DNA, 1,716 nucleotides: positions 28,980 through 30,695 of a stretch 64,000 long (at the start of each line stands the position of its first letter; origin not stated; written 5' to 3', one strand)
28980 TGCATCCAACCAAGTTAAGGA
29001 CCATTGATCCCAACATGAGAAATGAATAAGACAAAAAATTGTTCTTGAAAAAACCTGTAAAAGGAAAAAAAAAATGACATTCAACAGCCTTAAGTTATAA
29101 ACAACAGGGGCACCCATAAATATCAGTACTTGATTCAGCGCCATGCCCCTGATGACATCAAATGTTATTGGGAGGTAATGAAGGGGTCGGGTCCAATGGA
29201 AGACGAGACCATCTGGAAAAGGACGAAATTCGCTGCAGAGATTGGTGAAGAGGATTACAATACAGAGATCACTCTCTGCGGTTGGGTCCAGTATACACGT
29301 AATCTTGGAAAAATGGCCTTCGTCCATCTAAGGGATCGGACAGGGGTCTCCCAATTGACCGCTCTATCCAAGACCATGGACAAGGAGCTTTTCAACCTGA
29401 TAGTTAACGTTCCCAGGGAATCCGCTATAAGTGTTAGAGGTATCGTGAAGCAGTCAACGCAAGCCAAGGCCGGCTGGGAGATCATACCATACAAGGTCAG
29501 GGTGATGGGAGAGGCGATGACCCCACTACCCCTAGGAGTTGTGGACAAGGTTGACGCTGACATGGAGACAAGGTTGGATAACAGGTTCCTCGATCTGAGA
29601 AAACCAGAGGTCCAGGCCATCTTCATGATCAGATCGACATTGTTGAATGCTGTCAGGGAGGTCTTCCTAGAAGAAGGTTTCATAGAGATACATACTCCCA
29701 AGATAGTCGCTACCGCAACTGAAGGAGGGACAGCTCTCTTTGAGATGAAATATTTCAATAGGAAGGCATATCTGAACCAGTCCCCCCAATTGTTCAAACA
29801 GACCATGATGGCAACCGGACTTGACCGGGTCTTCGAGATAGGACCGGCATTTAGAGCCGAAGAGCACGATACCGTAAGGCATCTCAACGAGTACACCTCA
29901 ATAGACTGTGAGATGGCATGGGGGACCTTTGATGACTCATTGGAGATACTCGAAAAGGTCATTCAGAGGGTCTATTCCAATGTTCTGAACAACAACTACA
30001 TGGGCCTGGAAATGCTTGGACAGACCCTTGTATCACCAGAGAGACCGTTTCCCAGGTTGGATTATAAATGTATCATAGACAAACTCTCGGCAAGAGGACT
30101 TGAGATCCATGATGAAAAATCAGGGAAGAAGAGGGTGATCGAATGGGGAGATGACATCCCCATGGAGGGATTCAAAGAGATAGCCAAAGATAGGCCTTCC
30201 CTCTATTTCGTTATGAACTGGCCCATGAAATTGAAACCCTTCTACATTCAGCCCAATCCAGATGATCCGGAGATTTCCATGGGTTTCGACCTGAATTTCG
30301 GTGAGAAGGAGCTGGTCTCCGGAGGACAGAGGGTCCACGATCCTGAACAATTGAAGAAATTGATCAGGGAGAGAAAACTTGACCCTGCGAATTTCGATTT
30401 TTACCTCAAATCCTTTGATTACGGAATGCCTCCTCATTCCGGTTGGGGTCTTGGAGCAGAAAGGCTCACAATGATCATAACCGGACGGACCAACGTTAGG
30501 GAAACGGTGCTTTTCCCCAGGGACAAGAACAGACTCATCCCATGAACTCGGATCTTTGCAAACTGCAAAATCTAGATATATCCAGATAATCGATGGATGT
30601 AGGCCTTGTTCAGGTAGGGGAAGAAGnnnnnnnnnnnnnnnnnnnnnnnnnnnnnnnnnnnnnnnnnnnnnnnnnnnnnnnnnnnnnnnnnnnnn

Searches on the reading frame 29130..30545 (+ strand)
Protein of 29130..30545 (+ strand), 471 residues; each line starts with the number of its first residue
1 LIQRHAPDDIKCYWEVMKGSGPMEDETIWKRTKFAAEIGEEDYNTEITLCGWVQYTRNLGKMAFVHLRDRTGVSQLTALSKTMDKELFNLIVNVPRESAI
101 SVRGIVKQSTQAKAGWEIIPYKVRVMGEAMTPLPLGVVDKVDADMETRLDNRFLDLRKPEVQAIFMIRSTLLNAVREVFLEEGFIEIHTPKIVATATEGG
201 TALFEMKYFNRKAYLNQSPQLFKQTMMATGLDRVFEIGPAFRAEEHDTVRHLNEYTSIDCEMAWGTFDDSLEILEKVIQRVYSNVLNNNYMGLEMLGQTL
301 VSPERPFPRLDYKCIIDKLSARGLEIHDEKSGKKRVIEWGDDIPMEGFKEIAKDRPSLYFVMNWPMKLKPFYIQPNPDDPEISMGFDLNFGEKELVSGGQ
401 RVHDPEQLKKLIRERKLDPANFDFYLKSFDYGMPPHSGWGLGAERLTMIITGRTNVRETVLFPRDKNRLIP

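Call 3: search_protein_families(library=pfam, proteins=[window:29130-30545:+], max_evalue=1)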
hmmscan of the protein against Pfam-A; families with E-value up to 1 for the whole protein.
window:29130-30545:+ (471 aa): 4 families
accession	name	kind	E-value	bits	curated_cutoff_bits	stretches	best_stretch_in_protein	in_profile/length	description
PF00152.25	tRNA-synt_2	-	8.7e-88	294.8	25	1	144-465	1-307/308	tRNA synthetases class II (D, K and N)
PF01336.31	tRNA_anti-codon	-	1.7e-11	44.3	27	1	47-125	1-74/75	OB-fold nucleic acid binding domain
PF01409.25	tRNA-synt_2d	-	5.7e-06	26.4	19.8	1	437-459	213-235/246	tRNA synthetases class II core domain (F)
PF18173.6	bacHORMA_2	-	0.22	11.8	27.3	1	384-451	75-143/166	Bacterial HORMA domain 2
